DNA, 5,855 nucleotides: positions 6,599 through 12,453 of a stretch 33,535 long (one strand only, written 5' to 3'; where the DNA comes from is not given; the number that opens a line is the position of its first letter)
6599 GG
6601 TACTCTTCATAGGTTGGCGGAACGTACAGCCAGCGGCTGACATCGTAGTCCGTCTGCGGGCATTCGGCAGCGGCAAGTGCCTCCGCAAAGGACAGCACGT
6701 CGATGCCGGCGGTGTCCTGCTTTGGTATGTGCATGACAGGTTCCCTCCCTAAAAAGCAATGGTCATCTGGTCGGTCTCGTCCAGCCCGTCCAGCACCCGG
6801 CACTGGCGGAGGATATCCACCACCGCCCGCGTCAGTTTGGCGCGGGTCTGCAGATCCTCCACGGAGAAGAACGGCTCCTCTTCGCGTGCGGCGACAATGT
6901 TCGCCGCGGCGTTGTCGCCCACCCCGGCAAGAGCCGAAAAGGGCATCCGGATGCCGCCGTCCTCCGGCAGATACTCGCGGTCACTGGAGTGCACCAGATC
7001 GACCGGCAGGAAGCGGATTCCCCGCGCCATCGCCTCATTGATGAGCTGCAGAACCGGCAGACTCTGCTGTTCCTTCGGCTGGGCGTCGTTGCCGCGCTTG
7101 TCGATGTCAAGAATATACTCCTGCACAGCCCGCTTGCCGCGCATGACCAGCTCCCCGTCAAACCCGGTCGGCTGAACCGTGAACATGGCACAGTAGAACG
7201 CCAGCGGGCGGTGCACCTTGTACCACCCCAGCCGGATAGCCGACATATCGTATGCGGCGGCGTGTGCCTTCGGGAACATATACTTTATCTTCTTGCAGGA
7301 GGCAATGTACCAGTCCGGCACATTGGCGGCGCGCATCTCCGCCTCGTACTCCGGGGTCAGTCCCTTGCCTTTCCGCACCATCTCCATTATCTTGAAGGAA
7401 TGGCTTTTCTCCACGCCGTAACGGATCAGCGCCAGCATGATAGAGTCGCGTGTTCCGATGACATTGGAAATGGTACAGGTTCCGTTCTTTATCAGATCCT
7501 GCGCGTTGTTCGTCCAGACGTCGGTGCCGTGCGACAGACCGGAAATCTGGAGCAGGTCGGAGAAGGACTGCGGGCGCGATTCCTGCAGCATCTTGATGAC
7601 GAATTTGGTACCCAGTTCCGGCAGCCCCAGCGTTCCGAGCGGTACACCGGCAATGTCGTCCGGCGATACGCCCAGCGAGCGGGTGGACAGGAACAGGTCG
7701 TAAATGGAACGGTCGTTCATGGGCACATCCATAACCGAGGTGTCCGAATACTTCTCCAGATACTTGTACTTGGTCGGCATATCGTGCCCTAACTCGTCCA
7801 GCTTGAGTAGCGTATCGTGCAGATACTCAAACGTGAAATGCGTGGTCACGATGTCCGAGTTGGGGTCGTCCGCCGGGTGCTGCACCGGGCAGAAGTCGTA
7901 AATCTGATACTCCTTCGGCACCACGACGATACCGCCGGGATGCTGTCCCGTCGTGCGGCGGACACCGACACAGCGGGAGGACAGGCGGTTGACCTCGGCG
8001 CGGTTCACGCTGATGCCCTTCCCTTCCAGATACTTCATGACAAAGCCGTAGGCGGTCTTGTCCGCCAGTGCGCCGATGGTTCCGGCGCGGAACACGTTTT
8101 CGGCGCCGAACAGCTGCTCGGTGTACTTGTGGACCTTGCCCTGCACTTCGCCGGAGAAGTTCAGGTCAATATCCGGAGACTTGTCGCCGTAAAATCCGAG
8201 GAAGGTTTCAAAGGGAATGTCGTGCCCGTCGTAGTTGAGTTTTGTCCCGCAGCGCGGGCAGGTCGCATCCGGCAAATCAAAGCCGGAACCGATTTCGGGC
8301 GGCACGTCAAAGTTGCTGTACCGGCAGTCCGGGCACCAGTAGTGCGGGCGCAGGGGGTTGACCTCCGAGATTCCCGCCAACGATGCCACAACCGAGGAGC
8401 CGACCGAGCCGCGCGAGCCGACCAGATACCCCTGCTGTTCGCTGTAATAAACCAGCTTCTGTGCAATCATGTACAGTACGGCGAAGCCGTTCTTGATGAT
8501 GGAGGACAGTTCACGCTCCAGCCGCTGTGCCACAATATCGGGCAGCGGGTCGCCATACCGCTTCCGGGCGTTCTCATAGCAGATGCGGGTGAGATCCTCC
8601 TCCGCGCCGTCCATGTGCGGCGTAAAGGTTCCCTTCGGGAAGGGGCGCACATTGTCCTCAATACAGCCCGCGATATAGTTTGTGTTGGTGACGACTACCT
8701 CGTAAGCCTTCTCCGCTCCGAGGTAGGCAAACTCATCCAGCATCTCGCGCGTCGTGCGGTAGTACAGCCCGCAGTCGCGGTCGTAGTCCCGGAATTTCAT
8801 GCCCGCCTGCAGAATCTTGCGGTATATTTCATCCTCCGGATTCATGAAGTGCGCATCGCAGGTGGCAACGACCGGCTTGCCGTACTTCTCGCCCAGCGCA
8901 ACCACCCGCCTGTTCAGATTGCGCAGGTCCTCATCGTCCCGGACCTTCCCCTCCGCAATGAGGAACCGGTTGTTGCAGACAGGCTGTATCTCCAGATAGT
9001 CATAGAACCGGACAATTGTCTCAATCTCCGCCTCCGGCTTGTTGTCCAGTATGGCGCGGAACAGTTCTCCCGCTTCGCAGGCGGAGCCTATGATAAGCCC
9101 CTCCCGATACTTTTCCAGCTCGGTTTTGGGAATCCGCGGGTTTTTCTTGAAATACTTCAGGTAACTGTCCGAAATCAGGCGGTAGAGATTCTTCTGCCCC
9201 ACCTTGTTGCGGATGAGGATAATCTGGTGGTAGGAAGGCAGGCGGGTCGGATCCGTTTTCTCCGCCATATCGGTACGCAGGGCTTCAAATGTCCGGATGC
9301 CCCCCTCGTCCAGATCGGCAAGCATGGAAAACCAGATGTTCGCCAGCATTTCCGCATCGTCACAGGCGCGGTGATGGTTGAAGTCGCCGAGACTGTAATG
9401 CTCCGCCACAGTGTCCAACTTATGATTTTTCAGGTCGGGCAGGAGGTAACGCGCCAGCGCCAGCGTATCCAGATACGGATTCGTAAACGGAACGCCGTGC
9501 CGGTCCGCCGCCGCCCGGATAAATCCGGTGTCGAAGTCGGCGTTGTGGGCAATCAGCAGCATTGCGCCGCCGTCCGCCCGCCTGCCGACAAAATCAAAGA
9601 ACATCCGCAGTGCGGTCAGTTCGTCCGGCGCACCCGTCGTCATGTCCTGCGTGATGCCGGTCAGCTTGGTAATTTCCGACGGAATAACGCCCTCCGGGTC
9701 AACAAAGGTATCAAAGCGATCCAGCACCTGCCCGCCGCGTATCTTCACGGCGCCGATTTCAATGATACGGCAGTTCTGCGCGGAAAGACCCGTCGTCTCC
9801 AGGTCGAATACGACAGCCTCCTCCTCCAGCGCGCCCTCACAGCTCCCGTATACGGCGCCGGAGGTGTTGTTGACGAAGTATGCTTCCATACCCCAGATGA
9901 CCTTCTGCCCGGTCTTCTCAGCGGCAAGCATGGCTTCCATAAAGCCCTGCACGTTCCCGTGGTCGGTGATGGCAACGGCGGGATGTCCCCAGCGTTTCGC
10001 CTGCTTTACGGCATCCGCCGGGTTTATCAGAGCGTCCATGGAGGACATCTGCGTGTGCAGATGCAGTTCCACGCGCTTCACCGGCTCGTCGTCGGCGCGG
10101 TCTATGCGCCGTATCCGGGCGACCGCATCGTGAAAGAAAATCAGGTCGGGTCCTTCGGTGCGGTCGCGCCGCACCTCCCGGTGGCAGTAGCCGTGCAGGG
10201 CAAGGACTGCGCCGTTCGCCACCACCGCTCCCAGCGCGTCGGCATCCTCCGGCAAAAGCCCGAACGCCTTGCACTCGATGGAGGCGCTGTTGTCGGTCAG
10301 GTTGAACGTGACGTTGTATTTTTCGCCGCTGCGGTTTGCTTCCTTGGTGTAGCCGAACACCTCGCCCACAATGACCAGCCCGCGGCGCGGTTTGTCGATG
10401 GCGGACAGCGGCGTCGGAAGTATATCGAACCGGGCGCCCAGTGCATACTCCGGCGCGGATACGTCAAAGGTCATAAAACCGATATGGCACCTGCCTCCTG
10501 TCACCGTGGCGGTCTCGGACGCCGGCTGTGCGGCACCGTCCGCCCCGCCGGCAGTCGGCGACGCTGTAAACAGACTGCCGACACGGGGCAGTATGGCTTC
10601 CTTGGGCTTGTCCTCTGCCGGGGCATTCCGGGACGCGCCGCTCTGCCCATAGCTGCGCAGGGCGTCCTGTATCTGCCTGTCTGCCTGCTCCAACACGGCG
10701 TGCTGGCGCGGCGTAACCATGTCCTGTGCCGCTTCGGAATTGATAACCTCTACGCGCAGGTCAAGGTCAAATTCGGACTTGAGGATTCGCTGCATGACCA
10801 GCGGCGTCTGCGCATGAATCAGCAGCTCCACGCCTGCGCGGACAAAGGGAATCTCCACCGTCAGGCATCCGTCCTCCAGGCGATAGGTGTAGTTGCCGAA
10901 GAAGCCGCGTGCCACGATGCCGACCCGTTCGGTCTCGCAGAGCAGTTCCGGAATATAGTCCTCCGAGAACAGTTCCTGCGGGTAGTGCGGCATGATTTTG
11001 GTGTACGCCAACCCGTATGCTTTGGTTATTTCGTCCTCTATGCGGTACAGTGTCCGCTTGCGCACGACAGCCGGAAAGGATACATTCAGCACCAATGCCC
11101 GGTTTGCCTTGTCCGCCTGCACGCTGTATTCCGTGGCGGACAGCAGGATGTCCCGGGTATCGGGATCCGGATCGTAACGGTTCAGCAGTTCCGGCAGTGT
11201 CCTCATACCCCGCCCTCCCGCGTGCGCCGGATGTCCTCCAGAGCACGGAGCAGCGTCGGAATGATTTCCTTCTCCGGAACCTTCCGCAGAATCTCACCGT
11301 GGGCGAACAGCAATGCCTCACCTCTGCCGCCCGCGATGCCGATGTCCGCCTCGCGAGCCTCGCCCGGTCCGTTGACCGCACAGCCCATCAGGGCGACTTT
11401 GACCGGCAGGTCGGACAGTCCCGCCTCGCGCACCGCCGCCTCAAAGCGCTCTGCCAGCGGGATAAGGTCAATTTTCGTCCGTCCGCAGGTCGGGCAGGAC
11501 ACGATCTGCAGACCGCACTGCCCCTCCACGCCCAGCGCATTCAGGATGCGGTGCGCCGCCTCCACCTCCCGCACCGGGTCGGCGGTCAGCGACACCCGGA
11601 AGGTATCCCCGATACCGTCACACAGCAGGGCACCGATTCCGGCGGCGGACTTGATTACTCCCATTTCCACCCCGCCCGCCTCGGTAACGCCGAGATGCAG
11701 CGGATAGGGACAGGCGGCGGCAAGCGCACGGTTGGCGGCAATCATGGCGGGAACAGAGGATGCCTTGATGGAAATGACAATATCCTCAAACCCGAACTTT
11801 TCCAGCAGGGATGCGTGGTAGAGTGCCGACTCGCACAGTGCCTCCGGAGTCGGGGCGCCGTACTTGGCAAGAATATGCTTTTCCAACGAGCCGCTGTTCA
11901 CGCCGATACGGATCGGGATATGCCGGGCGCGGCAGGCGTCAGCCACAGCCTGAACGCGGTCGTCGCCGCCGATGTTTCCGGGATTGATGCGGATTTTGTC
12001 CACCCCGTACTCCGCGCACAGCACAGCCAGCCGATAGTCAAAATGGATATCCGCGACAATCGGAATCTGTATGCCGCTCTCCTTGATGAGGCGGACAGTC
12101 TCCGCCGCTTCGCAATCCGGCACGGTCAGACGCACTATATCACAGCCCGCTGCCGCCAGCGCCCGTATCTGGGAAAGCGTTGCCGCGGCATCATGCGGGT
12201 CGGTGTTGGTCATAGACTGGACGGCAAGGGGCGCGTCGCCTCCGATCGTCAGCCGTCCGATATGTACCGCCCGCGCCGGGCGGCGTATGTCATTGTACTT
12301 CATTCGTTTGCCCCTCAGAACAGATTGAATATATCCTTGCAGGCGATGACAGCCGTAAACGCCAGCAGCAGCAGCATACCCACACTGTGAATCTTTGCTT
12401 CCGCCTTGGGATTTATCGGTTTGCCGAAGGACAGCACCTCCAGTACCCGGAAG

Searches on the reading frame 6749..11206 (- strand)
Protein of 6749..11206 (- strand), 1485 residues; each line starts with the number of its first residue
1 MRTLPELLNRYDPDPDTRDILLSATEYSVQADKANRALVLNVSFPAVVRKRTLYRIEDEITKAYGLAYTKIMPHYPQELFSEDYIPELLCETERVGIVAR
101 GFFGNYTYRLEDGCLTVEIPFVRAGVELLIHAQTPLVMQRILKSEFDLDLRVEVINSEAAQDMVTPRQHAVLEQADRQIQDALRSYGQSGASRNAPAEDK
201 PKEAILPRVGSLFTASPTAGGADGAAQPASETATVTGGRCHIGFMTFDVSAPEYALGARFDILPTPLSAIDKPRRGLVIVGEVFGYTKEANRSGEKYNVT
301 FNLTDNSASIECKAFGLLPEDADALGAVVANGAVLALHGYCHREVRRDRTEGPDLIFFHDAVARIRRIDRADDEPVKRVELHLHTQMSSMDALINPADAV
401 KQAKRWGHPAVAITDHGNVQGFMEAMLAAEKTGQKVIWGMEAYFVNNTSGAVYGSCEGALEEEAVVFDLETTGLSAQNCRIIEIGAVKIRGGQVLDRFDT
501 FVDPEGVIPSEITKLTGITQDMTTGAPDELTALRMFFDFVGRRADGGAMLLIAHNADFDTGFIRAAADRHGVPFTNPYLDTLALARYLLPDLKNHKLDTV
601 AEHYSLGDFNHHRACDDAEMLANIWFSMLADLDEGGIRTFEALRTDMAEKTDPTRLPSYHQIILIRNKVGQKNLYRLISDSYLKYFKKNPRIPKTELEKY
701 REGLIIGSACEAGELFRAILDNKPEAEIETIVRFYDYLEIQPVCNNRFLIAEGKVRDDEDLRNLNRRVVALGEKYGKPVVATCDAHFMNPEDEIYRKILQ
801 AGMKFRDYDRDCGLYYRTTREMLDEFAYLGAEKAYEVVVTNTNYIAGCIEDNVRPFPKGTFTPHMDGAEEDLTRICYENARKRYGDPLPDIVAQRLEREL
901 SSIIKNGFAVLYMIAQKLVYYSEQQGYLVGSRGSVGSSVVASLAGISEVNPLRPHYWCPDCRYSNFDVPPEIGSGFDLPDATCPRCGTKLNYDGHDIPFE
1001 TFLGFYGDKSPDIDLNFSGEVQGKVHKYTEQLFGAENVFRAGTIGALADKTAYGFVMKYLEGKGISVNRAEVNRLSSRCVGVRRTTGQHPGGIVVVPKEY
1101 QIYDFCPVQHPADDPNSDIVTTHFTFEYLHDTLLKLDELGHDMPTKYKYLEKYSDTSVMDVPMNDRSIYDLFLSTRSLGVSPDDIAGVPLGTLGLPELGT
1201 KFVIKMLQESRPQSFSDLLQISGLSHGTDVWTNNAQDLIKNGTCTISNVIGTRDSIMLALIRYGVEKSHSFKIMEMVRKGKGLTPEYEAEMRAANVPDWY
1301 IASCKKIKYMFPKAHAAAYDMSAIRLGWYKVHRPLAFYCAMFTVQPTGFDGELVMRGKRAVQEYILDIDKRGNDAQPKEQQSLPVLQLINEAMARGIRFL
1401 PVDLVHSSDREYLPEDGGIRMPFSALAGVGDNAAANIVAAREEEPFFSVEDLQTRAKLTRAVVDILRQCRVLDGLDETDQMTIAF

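Call 70: search_protein_families(library=pfam, proteins=[window:6749-11206:-], max_evalue=0.0001)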
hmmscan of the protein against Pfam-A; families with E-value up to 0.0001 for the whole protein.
window:6749-11206:- (1485 aa): 6 families
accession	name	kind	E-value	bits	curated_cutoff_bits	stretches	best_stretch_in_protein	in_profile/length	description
PF07733.18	DNA_pol3_alpha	-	1.9e-56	192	23.9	2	871-1061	2-152/260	Bacterial DNA polymerase III alpha NTPase domain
PF00929.31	RNase_T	-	3.5e-36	125.6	24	1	465-624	1-163/164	Exonuclease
PF02811.25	PHP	-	3.7e-31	109.1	26.4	2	380-447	1-68/164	PHP domain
PF17657.6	DNA_pol3_finger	-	1.1e-16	61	22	1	1155-1282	19-148/166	Bacterial DNA polymerase III alpha subunit finger domain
PF14579.12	HHH_6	-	5.1e-14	52.7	25.6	1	1396-1477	1-85/90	Helix-hairpin-helix motif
PF16473.11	Rv2179c-like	-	1.4e-08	35.1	27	1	465-625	3-173/177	3'-5' exoribonuclease Rv2179c-like domain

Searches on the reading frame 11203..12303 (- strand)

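Call 70: search_protein_families(library=pfam, proteins=[window:11203-12303:-], max_evalue=0.0001)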
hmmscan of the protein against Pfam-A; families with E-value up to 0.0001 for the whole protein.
window:11203-12303:- (366 aa): 1 family
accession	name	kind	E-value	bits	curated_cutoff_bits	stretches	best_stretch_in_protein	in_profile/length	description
PF04551.19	GcpE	-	2.8e-143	477.5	32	1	11-356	2-342/343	GcpE protein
